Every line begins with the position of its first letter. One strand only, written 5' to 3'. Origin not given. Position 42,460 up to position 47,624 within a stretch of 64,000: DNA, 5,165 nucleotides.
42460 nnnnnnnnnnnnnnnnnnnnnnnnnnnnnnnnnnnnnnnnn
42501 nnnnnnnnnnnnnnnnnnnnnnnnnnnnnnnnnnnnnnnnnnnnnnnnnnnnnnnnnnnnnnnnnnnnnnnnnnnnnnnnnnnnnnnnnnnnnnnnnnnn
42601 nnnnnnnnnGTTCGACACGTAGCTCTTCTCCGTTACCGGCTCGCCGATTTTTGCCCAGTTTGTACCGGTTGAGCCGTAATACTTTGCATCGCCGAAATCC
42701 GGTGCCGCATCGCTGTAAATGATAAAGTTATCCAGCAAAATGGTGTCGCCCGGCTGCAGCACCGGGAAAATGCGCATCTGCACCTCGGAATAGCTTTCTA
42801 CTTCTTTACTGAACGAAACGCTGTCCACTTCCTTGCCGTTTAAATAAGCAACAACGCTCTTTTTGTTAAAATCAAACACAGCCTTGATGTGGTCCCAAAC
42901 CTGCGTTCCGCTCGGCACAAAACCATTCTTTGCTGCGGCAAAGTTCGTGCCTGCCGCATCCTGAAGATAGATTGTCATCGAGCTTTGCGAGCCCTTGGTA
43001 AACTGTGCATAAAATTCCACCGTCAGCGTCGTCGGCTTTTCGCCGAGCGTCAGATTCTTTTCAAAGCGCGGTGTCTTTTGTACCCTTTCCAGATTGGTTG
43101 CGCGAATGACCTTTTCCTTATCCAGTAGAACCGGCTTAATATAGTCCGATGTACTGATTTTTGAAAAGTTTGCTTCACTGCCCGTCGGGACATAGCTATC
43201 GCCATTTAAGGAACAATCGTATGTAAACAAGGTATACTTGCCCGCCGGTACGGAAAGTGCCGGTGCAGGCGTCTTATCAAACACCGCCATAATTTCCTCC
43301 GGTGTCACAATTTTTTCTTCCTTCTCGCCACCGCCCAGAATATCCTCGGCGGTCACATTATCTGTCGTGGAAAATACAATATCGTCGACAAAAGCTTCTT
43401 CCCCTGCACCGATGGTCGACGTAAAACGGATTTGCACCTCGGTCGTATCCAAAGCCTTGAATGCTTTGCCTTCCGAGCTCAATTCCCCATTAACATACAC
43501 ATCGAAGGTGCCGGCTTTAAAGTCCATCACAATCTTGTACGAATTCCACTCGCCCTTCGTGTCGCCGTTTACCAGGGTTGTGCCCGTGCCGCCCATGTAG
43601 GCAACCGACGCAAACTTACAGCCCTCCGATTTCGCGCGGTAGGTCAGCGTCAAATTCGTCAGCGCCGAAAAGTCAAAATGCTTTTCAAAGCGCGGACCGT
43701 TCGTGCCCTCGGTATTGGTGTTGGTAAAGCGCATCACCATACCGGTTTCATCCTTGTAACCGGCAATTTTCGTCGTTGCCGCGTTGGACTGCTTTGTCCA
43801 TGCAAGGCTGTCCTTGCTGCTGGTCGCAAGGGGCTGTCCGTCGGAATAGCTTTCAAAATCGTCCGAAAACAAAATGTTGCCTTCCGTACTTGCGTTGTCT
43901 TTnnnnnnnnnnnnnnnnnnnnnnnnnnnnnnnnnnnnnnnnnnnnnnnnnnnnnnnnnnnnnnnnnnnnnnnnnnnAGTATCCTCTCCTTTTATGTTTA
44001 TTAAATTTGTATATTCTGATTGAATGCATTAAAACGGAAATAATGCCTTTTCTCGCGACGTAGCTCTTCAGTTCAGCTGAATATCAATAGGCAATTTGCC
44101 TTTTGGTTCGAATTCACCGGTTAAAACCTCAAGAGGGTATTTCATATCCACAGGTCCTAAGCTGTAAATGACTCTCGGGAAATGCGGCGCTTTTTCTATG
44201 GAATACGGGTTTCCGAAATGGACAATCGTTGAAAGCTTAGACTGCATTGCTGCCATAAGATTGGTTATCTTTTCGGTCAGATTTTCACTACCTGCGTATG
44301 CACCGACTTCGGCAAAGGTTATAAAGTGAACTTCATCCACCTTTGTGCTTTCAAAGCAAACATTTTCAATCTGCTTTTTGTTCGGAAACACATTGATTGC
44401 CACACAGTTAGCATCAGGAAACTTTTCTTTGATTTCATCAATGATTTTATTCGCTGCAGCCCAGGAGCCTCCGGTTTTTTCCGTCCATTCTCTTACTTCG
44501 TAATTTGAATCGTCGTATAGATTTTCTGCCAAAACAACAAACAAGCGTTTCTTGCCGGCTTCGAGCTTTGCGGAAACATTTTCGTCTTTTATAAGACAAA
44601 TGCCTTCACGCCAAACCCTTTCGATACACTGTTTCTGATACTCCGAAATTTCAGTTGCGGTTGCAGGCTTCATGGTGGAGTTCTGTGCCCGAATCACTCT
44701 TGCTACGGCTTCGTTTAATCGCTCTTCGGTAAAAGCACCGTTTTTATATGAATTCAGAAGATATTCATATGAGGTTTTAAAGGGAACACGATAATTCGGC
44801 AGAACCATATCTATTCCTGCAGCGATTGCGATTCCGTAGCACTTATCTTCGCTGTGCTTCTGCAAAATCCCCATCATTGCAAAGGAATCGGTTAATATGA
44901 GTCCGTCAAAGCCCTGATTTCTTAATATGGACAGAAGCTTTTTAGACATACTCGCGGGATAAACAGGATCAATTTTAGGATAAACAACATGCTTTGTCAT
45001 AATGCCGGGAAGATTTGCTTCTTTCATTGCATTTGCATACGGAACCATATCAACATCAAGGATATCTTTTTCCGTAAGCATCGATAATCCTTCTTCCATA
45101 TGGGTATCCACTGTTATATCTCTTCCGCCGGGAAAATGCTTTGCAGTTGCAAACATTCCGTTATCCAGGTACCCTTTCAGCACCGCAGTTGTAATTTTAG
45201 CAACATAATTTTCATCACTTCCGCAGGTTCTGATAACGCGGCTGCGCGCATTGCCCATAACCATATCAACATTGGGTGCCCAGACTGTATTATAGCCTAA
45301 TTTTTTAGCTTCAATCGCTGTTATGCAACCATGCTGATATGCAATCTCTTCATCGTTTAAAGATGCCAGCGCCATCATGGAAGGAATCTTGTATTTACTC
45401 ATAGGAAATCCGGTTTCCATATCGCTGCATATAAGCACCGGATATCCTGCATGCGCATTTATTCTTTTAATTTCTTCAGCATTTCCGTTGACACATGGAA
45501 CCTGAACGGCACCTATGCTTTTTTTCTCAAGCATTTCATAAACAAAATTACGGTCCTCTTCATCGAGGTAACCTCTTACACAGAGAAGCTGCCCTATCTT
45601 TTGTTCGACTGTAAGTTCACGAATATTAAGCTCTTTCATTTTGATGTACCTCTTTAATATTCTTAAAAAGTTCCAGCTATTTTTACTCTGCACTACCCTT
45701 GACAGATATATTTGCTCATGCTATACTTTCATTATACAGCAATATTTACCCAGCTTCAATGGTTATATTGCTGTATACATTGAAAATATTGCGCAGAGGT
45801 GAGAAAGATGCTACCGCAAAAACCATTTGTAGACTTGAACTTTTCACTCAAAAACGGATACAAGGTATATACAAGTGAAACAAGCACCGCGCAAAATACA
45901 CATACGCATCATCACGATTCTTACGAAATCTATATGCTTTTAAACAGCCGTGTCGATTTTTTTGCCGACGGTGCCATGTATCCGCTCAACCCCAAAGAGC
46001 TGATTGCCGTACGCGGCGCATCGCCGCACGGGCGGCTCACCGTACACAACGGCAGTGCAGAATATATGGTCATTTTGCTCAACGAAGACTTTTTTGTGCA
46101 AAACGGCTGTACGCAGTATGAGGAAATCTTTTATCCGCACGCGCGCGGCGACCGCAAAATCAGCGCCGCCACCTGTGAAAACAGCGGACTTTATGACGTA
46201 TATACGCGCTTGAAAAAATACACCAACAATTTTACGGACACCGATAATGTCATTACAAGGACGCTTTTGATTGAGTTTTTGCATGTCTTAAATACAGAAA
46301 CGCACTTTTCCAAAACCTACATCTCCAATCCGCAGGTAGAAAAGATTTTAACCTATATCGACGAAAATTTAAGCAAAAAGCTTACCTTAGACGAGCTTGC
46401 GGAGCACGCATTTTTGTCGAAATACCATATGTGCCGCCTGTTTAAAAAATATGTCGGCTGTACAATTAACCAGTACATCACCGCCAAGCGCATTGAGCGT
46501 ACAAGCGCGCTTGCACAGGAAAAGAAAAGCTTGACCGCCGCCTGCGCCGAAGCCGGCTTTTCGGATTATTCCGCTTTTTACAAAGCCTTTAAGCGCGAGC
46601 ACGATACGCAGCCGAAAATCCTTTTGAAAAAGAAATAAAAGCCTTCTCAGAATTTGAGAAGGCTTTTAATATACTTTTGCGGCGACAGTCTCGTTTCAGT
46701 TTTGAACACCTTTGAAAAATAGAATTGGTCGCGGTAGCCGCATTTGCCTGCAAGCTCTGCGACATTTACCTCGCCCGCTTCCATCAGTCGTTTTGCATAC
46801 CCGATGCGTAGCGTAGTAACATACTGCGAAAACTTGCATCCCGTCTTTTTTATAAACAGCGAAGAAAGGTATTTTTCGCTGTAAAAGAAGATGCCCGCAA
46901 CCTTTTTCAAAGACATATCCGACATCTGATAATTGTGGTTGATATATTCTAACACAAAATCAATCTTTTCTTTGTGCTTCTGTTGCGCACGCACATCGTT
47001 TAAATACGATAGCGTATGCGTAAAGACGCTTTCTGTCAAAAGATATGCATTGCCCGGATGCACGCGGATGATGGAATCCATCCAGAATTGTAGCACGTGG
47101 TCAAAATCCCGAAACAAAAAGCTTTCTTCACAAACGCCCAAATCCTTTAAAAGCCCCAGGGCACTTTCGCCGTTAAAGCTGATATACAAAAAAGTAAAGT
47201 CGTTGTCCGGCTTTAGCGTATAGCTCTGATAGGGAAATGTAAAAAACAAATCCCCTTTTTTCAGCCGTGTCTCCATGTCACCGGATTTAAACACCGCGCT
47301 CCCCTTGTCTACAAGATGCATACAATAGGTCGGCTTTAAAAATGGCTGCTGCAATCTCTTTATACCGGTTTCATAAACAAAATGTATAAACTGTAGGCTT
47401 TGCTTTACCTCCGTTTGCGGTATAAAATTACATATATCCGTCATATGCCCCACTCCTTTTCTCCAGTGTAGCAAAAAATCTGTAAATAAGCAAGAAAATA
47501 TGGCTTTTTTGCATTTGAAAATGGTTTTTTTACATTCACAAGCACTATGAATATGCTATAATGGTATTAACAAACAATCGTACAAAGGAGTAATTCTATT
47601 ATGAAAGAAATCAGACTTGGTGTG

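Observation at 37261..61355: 24-kb acidic-polysaccharide locus built from four 'AraC plus divergent enzyme' modules, with one exported lyase and no ABC/PTS/SBP importer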

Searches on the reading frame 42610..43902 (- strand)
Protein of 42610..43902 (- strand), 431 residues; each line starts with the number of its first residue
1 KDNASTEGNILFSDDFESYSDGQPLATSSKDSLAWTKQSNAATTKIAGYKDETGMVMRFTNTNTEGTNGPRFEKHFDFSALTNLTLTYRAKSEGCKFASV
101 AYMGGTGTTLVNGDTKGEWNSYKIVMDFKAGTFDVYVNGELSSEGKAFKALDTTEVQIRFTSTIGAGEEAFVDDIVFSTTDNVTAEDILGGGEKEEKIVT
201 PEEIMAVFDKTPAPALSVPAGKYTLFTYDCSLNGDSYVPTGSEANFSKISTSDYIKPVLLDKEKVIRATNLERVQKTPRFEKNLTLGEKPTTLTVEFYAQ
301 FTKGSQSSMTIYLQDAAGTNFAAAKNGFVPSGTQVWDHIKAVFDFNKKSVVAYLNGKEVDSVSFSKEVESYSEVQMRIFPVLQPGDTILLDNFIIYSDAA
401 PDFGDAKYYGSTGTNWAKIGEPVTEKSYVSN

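Call 54: predict_structure(alignment_id=A2)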
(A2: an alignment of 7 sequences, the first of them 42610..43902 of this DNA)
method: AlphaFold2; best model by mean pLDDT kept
length: 431 residues; sequences in the alignment: 7
mean_pLDDT: 82.4   pTM: 0.66
mean pLDDT of the five models: 82.4, 79.3, 67.3, 58.9, 55.7
residues with pLDDT >= 90: 156; 70-90: 210; 50-70: 32; < 50: 33
segments of 3 or more residues with pLDDT < 50: 1-6, 191-196, 408-423, 427-431
pLDDT, mean of each block of 10 residues (from residue 1): 49 92 89 87 90 91 83 81 91 88 82 88 92 94 88 78 87 93 73 53 84 88 84 72 81 82 88 79 87 95 88 85 83 89 94 95 85 88 89 90 60 43 49 37
secondary structure, 60 per line:
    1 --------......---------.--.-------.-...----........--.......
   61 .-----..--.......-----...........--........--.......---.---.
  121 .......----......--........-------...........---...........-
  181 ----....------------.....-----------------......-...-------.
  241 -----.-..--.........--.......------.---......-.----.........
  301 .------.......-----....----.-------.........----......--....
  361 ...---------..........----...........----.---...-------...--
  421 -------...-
elements in order: E9-14 E37-39 E44-51 E54-61 E71-77 E83-93 E96-103 E106-112 E120-127 E132-137 E140-147 E155-165 E169-179 H185-188 H201-205 E223-228 E255-260 E263-269 E280-285 E292-301 E308-314 E320-323 E336-344 E349-354 E357-363 E373-382 E387-397 E406-408 E428-430

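Call 57: fold_search(model_id=the predicted structure, library=pdb)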
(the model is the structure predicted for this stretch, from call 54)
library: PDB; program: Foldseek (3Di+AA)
matches with E <= 10: 1909; with E <= 0.001: 353
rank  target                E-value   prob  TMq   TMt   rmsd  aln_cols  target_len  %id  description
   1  4w8j                  7.6e-09  1.00  0.22  0.10  21.7       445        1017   10  Structure of the full-length insecticidal protein Cry1Ac reveals intriguing details of toxin packaging into in vivo form (released 2014-09-17)
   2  9h9a                  1.8e-08  1.00  0.22  0.09  22.9       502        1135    8  native structure of the full-length pesticidal protein Cry8Ba2, from crystals formed in vivo (form 1) (released 2025-12-03)
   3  8w7n                  3.3e-08  1.00  0.24  0.11  21.1       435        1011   11  Crystal structure of the in-cell Cry1Aa purified from Bacillus thuringiensis (released 2024-03-06)
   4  7kwb_B                3.5e-08  1.00  0.20  0.21  18.2       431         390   11  Surface glycan-binding protein B from Bacteroides thetaiotaomicron (released 2021-02-17)
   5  5mqr                  5.0e-08  1.00  0.31  0.14  15.9       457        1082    9  Sialidase BT_1020 (released 2017-03-22)
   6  5x7o_A                1.7e-07  1.00  0.21  0.08  20.6       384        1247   10  Crystal structure of Paenibacillus sp. 598K alpha-1,6-glucosyltransferase (released 2017-07-26)
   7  3a7q_A                1.7e-07  1.00  0.27  0.18  19.2       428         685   10  Structural basis for specific recognition of reelin by its receptors (released 2010-03-23)
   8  5a57                  3.3e-07  1.00  0.20  0.09  19.5       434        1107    9  The structure of GH101 from Streptococcus pneumoniae TIGR4 in complex with PUGT (released 2015-09-02)
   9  5a58_A                3.3e-07  1.00  0.20  0.09  19.9       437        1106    8  The structure of GH101 D764N mutant from Streptococcus pneumoniae TIGR4 in complex with serinyl T-antigen (released 2015-09-02)
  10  3zr5_A                3.6e-07  1.00  0.26  0.18  20.1       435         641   10  STRUCTURE OF GALACTOCEREBROSIDASE FROM MOUSE (released 2011-09-28)
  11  9h99                  4.0e-07  1.00  0.24  0.11  21.0       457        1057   12  Native structure of the full-length pesticidal protein Cry1Ca18 at pH7, from crystals formed in vivo (released 2025-11-12)
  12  5a55                  4.5e-07  1.00  0.20  0.09  20.0       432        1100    9  The native structure of GH101 from Streptococcus pneumoniae TIGR4 (released 2015-09-02)
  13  9qxq                  5.0e-07  1.00  0.23  0.10  20.9       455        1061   11  native structure of full-length pesticidal protein Cry1Ca18 at pH9, from crystals formed in vivo (released 2026-02-11)
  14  8axi_A                5.2e-07  1.00  0.30  0.23  19.8       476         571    9  Sialidases and Fucosidases of Akkermansia muciniphila are key for rapid growth on colonic mucin and nutrient sharing a (released 2023-03-01)
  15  5nxb_A                6.8e-07  1.00  0.26  0.18  20.4       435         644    9  Mouse galactocerebrosidase in complex with saposin A (released 2017-05-24)
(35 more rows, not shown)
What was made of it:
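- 39397..43977 (-): Secreted 1526-aa multidomain lyase. Layout: signal peptide (aa 1-24); two beta-sandwich modules (aa ~26-430); PL35-like catalytic core (aa ~457-992, window 40948-42660); Cu_amine_oxidN1 (aa 1084-1179); CBM32/F5_F8_type_C (aa 1326-1426); Big_2. The N-terminal model has pLDDT 82 and gives generic lectin/CBM-like matches (calls 54, 57).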

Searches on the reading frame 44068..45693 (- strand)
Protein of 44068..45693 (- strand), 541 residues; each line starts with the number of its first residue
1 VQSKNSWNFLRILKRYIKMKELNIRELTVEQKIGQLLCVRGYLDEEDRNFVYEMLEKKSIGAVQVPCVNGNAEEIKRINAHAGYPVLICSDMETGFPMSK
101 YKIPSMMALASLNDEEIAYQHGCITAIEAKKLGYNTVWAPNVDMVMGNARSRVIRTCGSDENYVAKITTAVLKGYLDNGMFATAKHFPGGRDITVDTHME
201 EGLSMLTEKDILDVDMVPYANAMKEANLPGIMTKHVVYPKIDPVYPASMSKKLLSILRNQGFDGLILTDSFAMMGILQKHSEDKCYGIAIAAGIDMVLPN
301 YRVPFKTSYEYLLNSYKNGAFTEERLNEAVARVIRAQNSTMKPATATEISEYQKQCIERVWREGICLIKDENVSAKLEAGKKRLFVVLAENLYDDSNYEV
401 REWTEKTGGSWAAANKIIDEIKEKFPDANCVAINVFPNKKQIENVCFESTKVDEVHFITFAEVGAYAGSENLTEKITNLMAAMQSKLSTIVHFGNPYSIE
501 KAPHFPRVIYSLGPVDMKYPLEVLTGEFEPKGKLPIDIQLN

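Call 3: search_protein_families(library=pfam, proteins=[window:44068-45693:-])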
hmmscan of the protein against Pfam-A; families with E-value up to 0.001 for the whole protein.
window:44068-45693:- (541 aa): 1 family
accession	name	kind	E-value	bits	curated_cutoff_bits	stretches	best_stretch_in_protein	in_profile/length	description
PF00933.27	Glyco_hydro_3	-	3.9e-55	187.9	27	1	28-335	1-315/316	Glycosyl hydrolase family 3 N terminal domain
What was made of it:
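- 44068..45693 (-): NagZ-type GH3 (probable start at 45639, giving 523 aa), cytoplasmic. Pfam GH3 188 bits (call 3).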

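Call 10: search_protein_families(library=ncbifam, proteins=[window:44068-45693:-], max_evalue=0.01)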
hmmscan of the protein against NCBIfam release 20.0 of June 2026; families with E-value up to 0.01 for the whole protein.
window:44068-45693:- (541 aa): 7 families
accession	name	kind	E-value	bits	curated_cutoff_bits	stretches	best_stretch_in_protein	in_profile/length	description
NF003740.0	PRK05337.1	equivalog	2.4e-33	115.7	207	1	76-333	48-311/340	beta-N-acetylhexosaminidase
NF052329.1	XyloArabinsidase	equivalog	1.3e-18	66.5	1050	1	82-338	89-342/750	beta-xylosidase/alpha-l-arabinosidase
NF041579.1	betaxyl_Flavo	equivalog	1.9e-16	59.4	1350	1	81-396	62-396/716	beta-xylosidase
NF052331.1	Bet13-16Glucosase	equivalog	1.3e-15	56.6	1330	1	24-335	20-328/750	exo-beta-d-1,3/1,6-glucosidase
NF011678.0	PRK15098.1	equivalog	1.9e-13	49.8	666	1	24-336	42-352/765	beta-glucosidase BglX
NF041776.1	xylosidase_Xyl3A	equivalog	2.7e-13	48.8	1250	1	126-435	104-421/846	xylan 1,4-beta-xylosidase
NF052330.1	BetGlucosiCelf0468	equivalog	2.6e-11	42.5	1300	1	102-342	56-282/817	beta-d-glucosidase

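Call 19: search_solved_structures(query=window:44068-45693:-, max_evalue=1e-10)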
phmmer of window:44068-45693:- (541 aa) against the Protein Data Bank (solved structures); distinct sequences matched with E-value up to 1e-10: 26.
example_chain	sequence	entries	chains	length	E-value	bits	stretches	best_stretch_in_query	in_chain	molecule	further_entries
6k5j_A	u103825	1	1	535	3.4e-34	121.7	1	23-538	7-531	GH3 beta-N-acetylglucosaminidase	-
3sql_A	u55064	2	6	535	9.5e-28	100.4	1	25-342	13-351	Glycosyl hydrolase family 3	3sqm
3wo8_A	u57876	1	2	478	4.1e-24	88.4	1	87-333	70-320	Beta-N-acetylglucosaminidase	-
3tev_A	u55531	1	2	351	3.3e-23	85.4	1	34-343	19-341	Glycosyl hyrolase, family 3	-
3bmx_A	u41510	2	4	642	2.8e-22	82.4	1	84-345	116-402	Uncharacterized lipoprotein ybbD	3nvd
7zb3_A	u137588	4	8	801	9.7e-22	80.6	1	20-373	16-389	Beta-xylosidase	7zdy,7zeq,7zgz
3lk6_A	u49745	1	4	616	1.2e-21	80.2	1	85-345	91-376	Lipoprotein ybbD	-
4gyj_A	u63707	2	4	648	1.4e-21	80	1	84-345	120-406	Uncharacterized lipoprotein ybbD | Glycoside Hydrolase NagZ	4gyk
8c7f_A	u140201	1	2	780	4.4e-21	78.4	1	20-373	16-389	Xylosidase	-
5bza_A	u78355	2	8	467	9.7e-21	77.3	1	129-357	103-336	Beta-N-acetylhexosaminidase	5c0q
5g1m_A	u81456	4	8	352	3.2e-20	75.6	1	101-298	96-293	BETA-HEXOSAMINIDASE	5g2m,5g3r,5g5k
5vqd_A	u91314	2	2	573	3.4e-20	75.5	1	24-391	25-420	Beta-glucoside phosphorylase BglX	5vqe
7vi6_A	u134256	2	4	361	5.1e-20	74.9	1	66-299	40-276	Beta-N-acetylhexosaminidase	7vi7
4zm6_A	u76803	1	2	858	4.4e-19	71.8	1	64-337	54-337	N-acetyl-beta-D glucosaminidase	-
5g5u_A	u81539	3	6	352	6.5e-19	71.2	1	101-298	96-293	BETA-HEXOSAMINIDASE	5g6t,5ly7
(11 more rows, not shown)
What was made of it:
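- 44068..45693 (-): Top PDB and NCBIfam hits are beta-N-acetylglucosaminidases (calls 10, 19).
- On GH3, NagZ subfamily: Top PDB hits are all beta-N-acetylglucosaminidases (call 19).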

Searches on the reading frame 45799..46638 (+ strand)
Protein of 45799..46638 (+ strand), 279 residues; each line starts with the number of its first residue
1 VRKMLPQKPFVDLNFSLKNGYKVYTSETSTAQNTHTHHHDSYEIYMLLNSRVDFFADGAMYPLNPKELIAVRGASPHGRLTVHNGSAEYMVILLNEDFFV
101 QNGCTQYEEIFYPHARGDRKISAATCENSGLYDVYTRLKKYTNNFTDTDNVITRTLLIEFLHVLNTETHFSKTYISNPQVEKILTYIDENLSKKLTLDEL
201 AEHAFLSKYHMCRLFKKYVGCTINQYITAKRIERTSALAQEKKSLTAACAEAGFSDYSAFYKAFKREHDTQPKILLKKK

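Call 3: search_protein_families(library=pfam, proteins=[window:45799-46638:+])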
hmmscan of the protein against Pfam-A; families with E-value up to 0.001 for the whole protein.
window:45799-46638:+ (279 aa): 2 families
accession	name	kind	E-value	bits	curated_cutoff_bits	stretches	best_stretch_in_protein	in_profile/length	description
PF00165.29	HTH_AraC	-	4.8e-18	65.3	26.6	1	187-228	1-42/42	Bacterial regulatory helix-turn-helix proteins, AraC family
PF12833.13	HTH_18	-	2.8e-17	63.2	33.6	1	200-275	1-77/80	Helix-turn-helix domain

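Call 11: search_protein_families(library=ncbifam, proteins=[window:45799-46638:+], max_evalue=0.01)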
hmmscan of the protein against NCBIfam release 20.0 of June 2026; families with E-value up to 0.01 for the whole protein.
window:45799-46638:+ (279 aa): 27 families (the best 25 are shown)
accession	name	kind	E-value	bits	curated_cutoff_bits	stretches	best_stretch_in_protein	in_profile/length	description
TIGR04094.1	adjacent_YSIRK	equivalog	3.8e-19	68.9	200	1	176-273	283-380/383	YSIRK-targeted surface antigen transcriptional regulator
NF047455.1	TF_Staph_AryK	equivalog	3.9e-18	65.1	850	1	23-273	4-253/759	transcriptional regulator AryK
NF047788.1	TransRegPocR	equivalog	4.2e-17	62.4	500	1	170-274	181-286/296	transcriptional regulator PocR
NF012144.2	ramA_TF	equivalog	7e-15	55.4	180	1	175-274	2-102/108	RamA family antibiotic efflux transcriptional regulator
NF007860.0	PRK10572.1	equivalog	3.8e-14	52.2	208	1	133-273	138-279/292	arabinose operon transcriptional regulator AraC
NF007693.0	PRK10371.1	equivalog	1.1e-13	51.1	253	1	178-269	198-290/309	transcriptional regulator MelR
NF010028.0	PRK13503.1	equivalog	1.2e-13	51.1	288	1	36-275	30-269/278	HTH-type transcriptional activator RhaS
NF033869.1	viru_reg_Rsp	equivalog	8.7e-12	44.3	400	1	145-273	115-243/701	AraC family transcriptional regulator Rsp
NF007243.0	PRK09685.1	equivalog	9.7e-12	44.9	199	1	176-273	196-296/303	transcriptional regulator FeaR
NF012228.1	RobA_TF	equivalog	2.4e-11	43.7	380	1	181-273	6-99/286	MDR efflux pump AcrAB transcriptional activator RobA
NF007584.0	PRK10219.1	equivalog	6.2e-11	42.6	174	1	180-273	7-101/107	superoxide response transcriptional regulator SoxS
NF011964.0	PRK15435.1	equivalog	1e-10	41.2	345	1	192-263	97-168/354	bifunctional DNA-binding transcriptional regulator/O6-methylguanine-DNA methyltransferase Ada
NF012198.0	MarA_TF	equivalog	1.3e-10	41.5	250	1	180-273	11-105/124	MDR efflux pump AcrAB transcriptional activator MarA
NF011701.0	PRK15121.1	equivalog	1.7e-10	40.9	426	1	181-273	8-101/289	MDR efflux pump AcrAB transcriptional activator RobA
NF049932.1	TranspRegBtr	equivalog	2.3e-10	39.6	900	1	131-279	115-266/531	bacillibactin transport transcriptional regulator Btr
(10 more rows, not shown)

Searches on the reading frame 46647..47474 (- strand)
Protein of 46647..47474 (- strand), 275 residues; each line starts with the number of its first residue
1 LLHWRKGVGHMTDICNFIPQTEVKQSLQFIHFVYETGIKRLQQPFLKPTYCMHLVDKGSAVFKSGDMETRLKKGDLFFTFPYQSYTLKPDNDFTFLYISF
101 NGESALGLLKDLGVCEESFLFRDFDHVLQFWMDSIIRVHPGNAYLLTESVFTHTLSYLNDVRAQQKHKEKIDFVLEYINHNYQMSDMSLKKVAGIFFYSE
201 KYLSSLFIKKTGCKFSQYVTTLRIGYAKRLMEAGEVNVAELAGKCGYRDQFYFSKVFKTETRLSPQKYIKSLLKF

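Call 3: search_protein_families(library=pfam, proteins=[window:46647-47474:-])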
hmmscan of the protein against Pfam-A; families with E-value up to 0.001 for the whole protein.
window:46647-47474:- (275 aa): 3 families
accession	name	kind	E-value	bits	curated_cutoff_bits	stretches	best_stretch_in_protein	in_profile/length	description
PF12833.13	HTH_18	-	2.9e-17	63.1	33.6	1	193-270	2-79/80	Helix-turn-helix domain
PF00165.29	HTH_AraC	-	1.1e-15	57.7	26.6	2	233-270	6-42/42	Bacterial regulatory helix-turn-helix proteins, AraC family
PF02311.25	AraC_binding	-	1e-08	35.4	21.1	1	48-120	22-96/135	AraC-like ligand binding domain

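Call 11: search_protein_families(library=ncbifam, proteins=[window:46647-47474:-], max_evalue=0.01)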
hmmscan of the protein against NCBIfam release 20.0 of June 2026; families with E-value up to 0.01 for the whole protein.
window:46647-47474:- (275 aa): 28 families (the best 25 are shown)
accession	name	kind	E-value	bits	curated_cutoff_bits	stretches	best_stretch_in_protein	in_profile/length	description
NF047788.1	TransRegPocR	equivalog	6.8e-20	71.5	500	1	159-271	179-290/296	transcriptional regulator PocR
NF047455.1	TF_Staph_AryK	equivalog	4e-19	68.3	850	1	159-270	147-257/759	transcriptional regulator AryK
NF007860.0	PRK10572.1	equivalog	1.1e-18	67.1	208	1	160-271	174-284/292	arabinose operon transcriptional regulator AraC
NF049932.1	TranspRegBtr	equivalog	2.5e-16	59.3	900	1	162-270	157-264/531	bacillibactin transport transcriptional regulator Btr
TIGR04094.1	adjacent_YSIRK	equivalog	2.4e-14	53.1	200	1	162-268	278-382/383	YSIRK-targeted surface antigen transcriptional regulator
NF010026.0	PRK13501.1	equivalog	4.5e-14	52.3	363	1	164-271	171-277/290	HTH-type transcriptional activator RhaR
NF010028.0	PRK13503.1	equivalog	5.9e-13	48.8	288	1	147-267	146-268/278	HTH-type transcriptional activator RhaS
NF010025.2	PRK13500.1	equivalog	2.7e-12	46.8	525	1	156-268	163-274/282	HTH-type transcriptional activator RhaR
NF010027.0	PRK13502.1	equivalog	1.1e-10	41.4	384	1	198-268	204-274/282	HTH-type transcriptional activator RhaR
NF033869.1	viru_reg_Rsp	equivalog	7e-10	38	400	1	145-272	126-249/701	AraC family transcriptional regulator Rsp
NF006902.0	PRK09393.1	equivalog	4.2e-09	36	425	1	163-271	214-321/327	transcriptional regulator FtrA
NF012144.2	ramA_TF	equivalog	2.5e-08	34.3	180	1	169-270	5-105/108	RamA family antibiotic efflux transcriptional regulator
NF011732.0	PRK15185.1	equivalog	3e-08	33.3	354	1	187-271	223-306/309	transcriptional regulator HilD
NF008564.0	PRK11511.1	equivalog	4.1e-08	33.4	202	1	171-269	11-108/127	MDR efflux pump AcrAB transcriptional activator MarA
NF007693.0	PRK10371.1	equivalog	4.5e-08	32.6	253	1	163-270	192-298/309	transcriptional regulator MelR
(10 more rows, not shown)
